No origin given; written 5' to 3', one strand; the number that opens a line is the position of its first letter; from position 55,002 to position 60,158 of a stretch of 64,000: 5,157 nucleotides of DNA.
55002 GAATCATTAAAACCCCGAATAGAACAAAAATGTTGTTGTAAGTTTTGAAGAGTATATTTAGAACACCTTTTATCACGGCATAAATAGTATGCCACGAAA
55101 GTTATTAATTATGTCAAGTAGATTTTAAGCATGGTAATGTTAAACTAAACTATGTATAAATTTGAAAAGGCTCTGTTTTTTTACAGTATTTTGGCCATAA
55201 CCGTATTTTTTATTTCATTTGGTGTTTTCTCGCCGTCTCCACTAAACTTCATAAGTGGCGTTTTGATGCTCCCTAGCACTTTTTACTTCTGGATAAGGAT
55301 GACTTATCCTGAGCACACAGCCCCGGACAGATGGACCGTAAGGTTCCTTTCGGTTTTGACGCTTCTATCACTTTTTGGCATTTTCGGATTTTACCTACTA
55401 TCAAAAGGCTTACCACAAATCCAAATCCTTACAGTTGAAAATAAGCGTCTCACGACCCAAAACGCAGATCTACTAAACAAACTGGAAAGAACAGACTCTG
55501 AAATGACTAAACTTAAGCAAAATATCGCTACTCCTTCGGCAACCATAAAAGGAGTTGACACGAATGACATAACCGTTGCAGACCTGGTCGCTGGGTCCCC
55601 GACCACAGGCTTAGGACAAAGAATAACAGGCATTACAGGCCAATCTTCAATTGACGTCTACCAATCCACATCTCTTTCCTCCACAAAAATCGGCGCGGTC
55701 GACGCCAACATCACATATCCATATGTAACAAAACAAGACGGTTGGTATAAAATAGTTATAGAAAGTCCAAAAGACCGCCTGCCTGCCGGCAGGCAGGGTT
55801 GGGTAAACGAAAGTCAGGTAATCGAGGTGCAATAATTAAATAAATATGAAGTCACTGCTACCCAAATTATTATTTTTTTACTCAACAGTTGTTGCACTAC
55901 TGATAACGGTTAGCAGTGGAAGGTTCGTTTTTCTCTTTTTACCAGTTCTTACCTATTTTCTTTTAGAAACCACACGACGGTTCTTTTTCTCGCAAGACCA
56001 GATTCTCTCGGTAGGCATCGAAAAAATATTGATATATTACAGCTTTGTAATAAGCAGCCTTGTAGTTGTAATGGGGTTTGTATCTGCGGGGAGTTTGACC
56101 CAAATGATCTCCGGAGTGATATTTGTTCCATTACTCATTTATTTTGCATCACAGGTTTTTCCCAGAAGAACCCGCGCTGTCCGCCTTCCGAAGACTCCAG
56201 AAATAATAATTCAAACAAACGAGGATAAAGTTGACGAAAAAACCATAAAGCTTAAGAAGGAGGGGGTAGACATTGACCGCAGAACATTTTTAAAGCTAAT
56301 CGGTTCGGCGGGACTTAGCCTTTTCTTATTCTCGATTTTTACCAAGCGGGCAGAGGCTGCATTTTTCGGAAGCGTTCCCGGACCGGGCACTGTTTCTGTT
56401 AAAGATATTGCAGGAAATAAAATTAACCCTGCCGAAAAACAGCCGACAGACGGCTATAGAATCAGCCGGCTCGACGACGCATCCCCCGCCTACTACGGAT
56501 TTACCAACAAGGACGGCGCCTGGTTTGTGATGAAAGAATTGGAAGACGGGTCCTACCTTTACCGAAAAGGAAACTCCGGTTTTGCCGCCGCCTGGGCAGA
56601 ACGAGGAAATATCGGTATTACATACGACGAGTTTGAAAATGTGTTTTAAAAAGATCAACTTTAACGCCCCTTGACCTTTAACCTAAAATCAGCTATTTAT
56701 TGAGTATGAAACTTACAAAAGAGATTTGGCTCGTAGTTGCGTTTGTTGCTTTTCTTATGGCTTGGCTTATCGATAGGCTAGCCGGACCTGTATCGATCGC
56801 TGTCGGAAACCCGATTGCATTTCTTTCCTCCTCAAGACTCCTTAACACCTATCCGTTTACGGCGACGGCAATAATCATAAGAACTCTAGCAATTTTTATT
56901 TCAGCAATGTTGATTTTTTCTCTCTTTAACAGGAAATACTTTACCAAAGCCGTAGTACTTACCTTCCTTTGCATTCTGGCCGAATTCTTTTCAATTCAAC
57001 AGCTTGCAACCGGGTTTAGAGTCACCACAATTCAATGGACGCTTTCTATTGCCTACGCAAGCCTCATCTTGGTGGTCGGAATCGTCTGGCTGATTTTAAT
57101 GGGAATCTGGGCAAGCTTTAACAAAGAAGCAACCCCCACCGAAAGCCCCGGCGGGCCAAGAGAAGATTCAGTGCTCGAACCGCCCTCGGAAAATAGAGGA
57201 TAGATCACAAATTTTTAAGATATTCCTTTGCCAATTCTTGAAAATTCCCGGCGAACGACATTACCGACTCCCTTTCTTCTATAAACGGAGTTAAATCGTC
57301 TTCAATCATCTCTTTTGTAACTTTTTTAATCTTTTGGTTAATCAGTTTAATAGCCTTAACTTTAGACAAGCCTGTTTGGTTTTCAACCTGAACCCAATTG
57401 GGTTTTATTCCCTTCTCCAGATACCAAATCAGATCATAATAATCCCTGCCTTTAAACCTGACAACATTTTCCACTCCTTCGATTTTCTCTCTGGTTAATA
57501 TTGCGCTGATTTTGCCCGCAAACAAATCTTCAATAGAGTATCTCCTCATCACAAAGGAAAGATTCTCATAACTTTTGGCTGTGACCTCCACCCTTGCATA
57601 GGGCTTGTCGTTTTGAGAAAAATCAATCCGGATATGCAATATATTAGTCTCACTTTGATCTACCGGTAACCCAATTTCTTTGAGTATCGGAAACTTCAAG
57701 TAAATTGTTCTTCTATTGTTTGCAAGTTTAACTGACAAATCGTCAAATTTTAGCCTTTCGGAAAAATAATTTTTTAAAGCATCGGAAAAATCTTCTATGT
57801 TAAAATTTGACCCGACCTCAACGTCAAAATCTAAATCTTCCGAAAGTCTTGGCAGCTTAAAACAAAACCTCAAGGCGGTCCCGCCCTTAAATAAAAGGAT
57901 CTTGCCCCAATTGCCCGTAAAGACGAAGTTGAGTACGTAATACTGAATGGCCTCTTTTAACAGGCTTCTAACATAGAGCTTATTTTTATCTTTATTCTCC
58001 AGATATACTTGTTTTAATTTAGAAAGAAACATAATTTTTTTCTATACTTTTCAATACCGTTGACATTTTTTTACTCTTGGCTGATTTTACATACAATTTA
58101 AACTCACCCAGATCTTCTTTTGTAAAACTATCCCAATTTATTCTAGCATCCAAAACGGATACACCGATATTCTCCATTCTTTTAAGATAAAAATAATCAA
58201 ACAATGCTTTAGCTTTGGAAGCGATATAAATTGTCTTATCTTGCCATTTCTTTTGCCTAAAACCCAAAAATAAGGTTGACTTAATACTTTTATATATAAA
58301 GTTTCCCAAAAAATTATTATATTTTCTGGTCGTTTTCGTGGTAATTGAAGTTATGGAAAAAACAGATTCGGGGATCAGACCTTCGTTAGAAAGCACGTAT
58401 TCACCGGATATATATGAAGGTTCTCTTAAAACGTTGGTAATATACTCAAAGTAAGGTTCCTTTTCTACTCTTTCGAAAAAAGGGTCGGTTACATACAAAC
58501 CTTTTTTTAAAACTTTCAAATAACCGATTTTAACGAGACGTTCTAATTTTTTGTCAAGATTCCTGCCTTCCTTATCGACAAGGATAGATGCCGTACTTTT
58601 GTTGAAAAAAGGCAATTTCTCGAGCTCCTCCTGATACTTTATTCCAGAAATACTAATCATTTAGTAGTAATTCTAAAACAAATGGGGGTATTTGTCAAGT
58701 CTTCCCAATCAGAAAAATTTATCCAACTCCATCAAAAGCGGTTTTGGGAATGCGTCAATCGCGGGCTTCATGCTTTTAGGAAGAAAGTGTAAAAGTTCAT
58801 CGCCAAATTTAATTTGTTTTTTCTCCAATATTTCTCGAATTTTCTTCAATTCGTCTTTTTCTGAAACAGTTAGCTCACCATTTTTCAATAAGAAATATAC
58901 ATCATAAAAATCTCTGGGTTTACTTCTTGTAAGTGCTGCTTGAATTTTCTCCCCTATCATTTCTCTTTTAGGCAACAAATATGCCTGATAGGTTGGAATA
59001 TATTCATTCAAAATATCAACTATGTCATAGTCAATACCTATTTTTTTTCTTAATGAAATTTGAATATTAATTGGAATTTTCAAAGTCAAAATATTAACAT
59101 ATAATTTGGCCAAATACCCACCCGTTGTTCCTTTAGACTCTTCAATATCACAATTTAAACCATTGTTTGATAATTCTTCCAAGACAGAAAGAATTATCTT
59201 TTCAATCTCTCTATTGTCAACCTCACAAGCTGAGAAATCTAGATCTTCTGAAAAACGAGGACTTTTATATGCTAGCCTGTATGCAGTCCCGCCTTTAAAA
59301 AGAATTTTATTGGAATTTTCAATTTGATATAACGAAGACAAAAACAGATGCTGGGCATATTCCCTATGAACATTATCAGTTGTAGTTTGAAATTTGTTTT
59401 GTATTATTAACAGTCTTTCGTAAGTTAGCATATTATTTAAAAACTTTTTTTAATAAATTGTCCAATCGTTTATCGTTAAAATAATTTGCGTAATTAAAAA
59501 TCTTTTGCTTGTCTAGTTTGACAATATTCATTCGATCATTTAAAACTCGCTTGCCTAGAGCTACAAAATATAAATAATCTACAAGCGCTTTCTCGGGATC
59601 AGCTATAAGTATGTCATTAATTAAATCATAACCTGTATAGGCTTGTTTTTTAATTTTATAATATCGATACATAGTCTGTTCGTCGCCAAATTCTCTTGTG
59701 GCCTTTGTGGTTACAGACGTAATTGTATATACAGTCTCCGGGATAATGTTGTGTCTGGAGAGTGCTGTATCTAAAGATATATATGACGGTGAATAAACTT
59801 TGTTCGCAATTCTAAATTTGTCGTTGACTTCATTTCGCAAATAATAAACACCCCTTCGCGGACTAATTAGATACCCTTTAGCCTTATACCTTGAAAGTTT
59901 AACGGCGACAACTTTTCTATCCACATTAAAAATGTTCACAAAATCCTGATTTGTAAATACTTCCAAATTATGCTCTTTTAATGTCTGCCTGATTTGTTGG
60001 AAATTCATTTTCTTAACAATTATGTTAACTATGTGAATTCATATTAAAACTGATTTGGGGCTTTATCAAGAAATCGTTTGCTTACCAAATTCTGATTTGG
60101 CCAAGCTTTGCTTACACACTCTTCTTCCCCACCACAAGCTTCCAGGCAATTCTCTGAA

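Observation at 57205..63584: Defence island with three AbiEi/AbiEii pairs surrounding a foreign beta-helix gene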

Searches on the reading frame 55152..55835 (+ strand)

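Call 12: search_protein_families(library=pfam, proteins=[window:55152-55835:+], max_evalue=0.01)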
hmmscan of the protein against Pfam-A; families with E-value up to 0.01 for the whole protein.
window:55152-55835:+ (227 aa): 1 family
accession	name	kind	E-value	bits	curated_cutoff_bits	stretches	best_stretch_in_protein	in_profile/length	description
PF08239.17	SH3_3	-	2e-05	25.1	27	1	167-220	3-50/54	Bacterial SH3 domain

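Call 13: search_protein_families(library=phrogs, proteins=[window:55152-55835:+], max_evalue=0.01)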
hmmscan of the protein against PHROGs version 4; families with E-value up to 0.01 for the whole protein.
window:55152-55835:+ (227 aa): 0 families

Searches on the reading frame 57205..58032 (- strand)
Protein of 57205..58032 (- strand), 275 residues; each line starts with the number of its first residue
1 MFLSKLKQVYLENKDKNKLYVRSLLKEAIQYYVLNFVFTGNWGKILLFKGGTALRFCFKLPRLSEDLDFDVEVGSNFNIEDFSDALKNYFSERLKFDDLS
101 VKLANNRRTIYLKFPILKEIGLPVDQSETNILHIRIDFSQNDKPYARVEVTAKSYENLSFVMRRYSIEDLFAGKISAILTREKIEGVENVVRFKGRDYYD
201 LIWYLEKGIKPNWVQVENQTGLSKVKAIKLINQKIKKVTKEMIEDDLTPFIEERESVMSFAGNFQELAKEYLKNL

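Call 3: search_protein_families(library=pfam, proteins=[window:57205-58032:-], max_evalue=0.01)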
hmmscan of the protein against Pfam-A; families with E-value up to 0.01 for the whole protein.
window:57205-58032:- (275 aa): 1 family
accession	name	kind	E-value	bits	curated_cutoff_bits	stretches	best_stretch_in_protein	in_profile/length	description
PF08843.17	AbiEii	-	3.4e-26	93.1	22.5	1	41-246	10-211/238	Nucleotidyl transferase AbiEii toxin, Type IV TA system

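Call 4: search_protein_families(library=padloc, proteins=[window:57205-58032:-], max_evalue=0.01)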
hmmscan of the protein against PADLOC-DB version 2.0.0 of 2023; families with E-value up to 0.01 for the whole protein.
window:57205-58032:- (275 aa): 20 families
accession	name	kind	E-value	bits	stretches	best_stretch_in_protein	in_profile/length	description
PDLC02293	AbiEii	-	6.9e-35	118.9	1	13-264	9-259/270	AbiEii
PDLC02313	AbiEii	-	1.2e-27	95.1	1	3-260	4-247/254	AbiEii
PDLC02304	AbiEii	-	2.7e-19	68.1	1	25-238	22-218/260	AbiEii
PDLC02296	AbiEii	-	1.3e-18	65.2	1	10-245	11-242/282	AbiEii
PDLC02323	AbiEii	-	4e-15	54.1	1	22-249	17-228/248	AbiEii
PDLC02307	AbiEii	-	4.3e-14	50.8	1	45-270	22-201/219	AbiEii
PDLC02324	AbiEii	-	1.1e-13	49.5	2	42-70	23-51/231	AbiEii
PDLC02330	AbiEii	-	1.1e-12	46.2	1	28-236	9-190/219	AbiEii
PDLC02328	AbiEii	-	1.2e-11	42.9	1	43-205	12-142/203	AbiEii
PDLC02292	AbiEii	-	9e-11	40.1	1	31-270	35-265/283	AbiEii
PDLC02305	AbiEii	-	1.1e-10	39.3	2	44-70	43-70/306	AbiEii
PDLC02289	AbiEii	-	6.2e-10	37.1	1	31-266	39-274/309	AbiEii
PDLC02291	AbiEii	-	2.2e-09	35.1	1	12-207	25-203/310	AbiEii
PDLC02294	AbiEii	-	2.3e-08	32.2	1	45-255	44-241/260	AbiEii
PDLC02306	AbiEii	-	4.1e-08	31.2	1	36-92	31-88/280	AbiEii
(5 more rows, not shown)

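Call 25: search_solved_structures(query=window:57205-58032:-, max_evalue=0.01, show_alignments=1)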
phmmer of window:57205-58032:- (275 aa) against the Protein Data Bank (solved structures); distinct sequences matched with E-value up to 0.01: 0.

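Call 68: search_dna_similar(query=window:57205-58032:-, collection=phages, mode=protein, max_evalue=0.00001, max_rows=8)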
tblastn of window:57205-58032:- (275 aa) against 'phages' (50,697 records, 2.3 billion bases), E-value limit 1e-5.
Records with a match: 1; places in all: 1; records where one place covers at least 80% of the query: 1.
Best place of each record, by identity: <60% 1.
By first word of the organism name: Salmonella 1.
By host as written in the record: Homo sapiens 1.
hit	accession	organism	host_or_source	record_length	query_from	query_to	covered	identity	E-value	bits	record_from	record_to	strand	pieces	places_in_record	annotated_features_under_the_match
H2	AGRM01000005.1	Salmonella enterica subsp. houtenae str. ATCC BAA-1581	Homo sapiens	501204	26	274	91%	23.8%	1e-6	56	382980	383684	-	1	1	hypothetical protein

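Call 73: search_protein_families(library=ncbifam, proteins=[window:57205-58032:-], max_evalue=0.001)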
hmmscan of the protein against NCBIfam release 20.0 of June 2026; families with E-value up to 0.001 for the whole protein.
window:57205-58032:- (275 aa): 0 families

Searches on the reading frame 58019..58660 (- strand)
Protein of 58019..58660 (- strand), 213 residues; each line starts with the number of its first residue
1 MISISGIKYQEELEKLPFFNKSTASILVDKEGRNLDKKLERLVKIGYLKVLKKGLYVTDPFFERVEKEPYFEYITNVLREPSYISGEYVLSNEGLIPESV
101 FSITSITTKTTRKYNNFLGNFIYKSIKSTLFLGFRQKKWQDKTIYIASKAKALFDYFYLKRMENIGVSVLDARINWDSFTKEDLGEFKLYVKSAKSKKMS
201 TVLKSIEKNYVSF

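Call 3: search_protein_families(library=pfam, proteins=[window:58019-58660:-], max_evalue=0.01)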
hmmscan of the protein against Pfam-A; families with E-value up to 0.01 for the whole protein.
window:58019-58660:- (213 aa): 0 families

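Call 4: search_protein_families(library=padloc, proteins=[window:58019-58660:-], max_evalue=0.01)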
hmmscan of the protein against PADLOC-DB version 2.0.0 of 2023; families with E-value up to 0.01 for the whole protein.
window:58019-58660:- (213 aa): 9 families
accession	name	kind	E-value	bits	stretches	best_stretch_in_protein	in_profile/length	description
PDLC02241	AbiEi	-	9.4e-43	144.3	1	10-210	7-198/199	AbiEi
PDLC02230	AbiEi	-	1.5e-36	123.9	1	30-208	14-191/192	AbiEi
PDLC02272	AbiEi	-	9.3e-34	115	1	8-205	5-196/200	AbiEi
PDLC02240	AbiEi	-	7.8e-21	72.6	1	27-209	26-213/216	AbiEi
PDLC02274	AbiEi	-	6.3e-15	53.5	1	39-209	38-213/217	AbiEi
PDLC02255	AbiEi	-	3.3e-13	47.6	1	30-162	28-150/186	AbiEi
PDLC02232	AbiEi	-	4.7e-12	44.1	1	18-161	20-164/177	AbiEi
PDLC02267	AbiEi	-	3.2e-11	41.1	1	15-160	17-155/252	AbiEi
PDLC02271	AbiEi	-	0.00026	18.3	1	33-159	38-168/263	AbiEi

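Call 73: search_protein_families(library=ncbifam, proteins=[window:58019-58660:-], max_evalue=0.001)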
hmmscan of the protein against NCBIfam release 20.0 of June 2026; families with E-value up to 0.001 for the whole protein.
window:58019-58660:- (213 aa): 1 family
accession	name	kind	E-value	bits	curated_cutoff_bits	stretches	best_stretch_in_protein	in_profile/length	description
NF047376.1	TAA_AbiEi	equivalog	2.3e-11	43.7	150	1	18-161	21-166/172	type IV toxin-antitoxin system AbiEi family antitoxin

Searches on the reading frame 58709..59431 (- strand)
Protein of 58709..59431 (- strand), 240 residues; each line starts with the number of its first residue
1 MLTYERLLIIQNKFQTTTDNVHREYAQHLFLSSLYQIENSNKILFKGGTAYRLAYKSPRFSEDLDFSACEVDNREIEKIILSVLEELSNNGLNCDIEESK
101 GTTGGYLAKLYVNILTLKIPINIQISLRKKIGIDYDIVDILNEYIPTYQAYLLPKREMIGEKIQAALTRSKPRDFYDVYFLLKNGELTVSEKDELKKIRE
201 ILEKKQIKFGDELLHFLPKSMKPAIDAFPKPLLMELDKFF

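Call 3: search_protein_families(library=pfam, proteins=[window:58709-59431:-], max_evalue=0.01)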
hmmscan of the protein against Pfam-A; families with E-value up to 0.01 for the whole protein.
window:58709-59431:- (240 aa): 1 family
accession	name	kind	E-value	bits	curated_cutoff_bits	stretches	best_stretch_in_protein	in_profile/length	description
PF08843.17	AbiEii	-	1.2e-24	88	22.5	1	30-207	2-191/238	Nucleotidyl transferase AbiEii toxin, Type IV TA system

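Call 4: search_protein_families(library=padloc, proteins=[window:58709-59431:-], max_evalue=0.01)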
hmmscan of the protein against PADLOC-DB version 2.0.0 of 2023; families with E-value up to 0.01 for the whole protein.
window:58709-59431:- (240 aa): 30 families (the best 25 are shown)
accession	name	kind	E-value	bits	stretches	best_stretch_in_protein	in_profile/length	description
PDLC02323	AbiEii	-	7.8e-28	95.7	1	6-191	6-192/248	AbiEii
PDLC02304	AbiEii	-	7.3e-26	89.7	1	2-207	2-211/260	AbiEii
PDLC02313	AbiEii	-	2.8e-23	80.8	1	18-184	19-191/254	AbiEii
PDLC02293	AbiEii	-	1.3e-19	68.7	1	12-185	11-194/270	AbiEii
PDLC02307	AbiEii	-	9.2e-18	62.8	1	37-202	18-163/219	AbiEii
PDLC02328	AbiEii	-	1.9e-17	61.8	1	39-206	11-165/203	AbiEii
PDLC02288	AbiEii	-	6e-16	56.2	1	5-206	15-226/294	AbiEii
PDLC02296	AbiEii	-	2.5e-15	54.4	1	10-182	13-198/282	AbiEii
PDLC02330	AbiEii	-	6.9e-15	53.4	1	31-204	15-181/219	AbiEii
PDLC02292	AbiEii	-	1.5e-14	52.5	2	11-110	18-109/283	AbiEii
PDLC02290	AbiEii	-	1.9e-14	51.9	1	28-188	10-166/290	AbiEii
PDLC02318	AbiEii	-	1e-13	49.3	1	26-180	25-182/280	AbiEii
PDLC02317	AbiEii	-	1.5e-13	48.5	2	2-87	2-88/396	AbiEii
PDLC02305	AbiEii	-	2.5e-13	47.9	1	40-198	42-204/306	AbiEii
PDLC02306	AbiEii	-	9.9e-13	46.3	2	19-85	16-83/280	AbiEii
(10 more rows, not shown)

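Call 73: search_protein_families(library=ncbifam, proteins=[window:58709-59431:-], max_evalue=0.001)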
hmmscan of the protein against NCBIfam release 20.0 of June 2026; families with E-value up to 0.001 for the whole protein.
window:58709-59431:- (240 aa): 0 families

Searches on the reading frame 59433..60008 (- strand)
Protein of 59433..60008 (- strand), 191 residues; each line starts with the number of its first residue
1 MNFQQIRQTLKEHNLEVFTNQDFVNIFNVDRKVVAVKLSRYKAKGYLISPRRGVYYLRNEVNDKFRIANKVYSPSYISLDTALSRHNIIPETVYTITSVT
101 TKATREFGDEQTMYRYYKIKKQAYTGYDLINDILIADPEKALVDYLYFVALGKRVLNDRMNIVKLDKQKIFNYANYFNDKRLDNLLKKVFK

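Call 3: search_protein_families(library=pfam, proteins=[window:59433-60008:-], max_evalue=0.01)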
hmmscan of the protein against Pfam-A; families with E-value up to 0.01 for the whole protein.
window:59433-60008:- (191 aa): 2 families
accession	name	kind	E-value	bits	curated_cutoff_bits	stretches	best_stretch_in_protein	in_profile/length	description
PF13333.12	rve_2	-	0.00059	20.4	22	0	167-187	24-44/56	Integrase core domain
PF13338.12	AbiEi_4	-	0.0019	18.7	25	1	16-57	12-48/49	Transcriptional regulator, AbiEi antitoxin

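Call 4: search_protein_families(library=padloc, proteins=[window:59433-60008:-], max_evalue=0.01)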
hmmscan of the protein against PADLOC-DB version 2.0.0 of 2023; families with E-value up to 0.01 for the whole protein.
window:59433-60008:- (191 aa): 22 families
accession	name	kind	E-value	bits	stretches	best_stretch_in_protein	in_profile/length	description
PDLC02241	AbiEi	-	3.6e-42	142.4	1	1-189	1-194/199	AbiEi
PDLC02272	AbiEi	-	7.1e-37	125.2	1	12-191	10-196/200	AbiEi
PDLC02230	AbiEi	-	6.2e-31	105.6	1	30-151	15-139/192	AbiEi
PDLC02255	AbiEi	-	8.9e-21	72.3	1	13-190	11-184/186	AbiEi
PDLC02267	AbiEi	-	1.4e-19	68.5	1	5-178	8-186/252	AbiEi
PDLC02240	AbiEi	-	5.7e-17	59.9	1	10-157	8-170/216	AbiEi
PDLC02274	AbiEi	-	4.9e-14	50.5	1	39-167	39-180/217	AbiEi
PDLC02287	AbiEi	-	2.4e-13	48.2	1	13-182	8-183/253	AbiEi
PDLC02269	AbiEi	-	9.1e-13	46.1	1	14-181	9-182/251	AbiEi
PDLC02225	AbiEi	-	1.1e-09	36.3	1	5-148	9-147/198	AbiEi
PDLC02232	AbiEi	-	6.4e-09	33.9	1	8-107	11-117/177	AbiEi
PDLC02271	AbiEi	-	1.1e-08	32.6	1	8-176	15-202/263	AbiEi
PDLC02273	AbiEi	-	9.3e-06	23.8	1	10-175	9-191/205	AbiEi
PDLC02276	AbiEi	-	8e-05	20.3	1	38-146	46-157/270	AbiEi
PDLC02265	AbiEi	-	9.6e-05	20.2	1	11-124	4-121/198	AbiEi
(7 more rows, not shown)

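Call 73: search_protein_families(library=ncbifam, proteins=[window:59433-60008:-], max_evalue=0.001)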
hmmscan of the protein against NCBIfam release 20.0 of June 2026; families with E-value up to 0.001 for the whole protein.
window:59433-60008:- (191 aa): 1 family
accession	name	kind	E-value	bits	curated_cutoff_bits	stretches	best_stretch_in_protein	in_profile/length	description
NF047376.1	TAA_AbiEi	equivalog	9.6e-08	31.9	150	1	8-107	11-118/172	type IV toxin-antitoxin system AbiEi family antitoxin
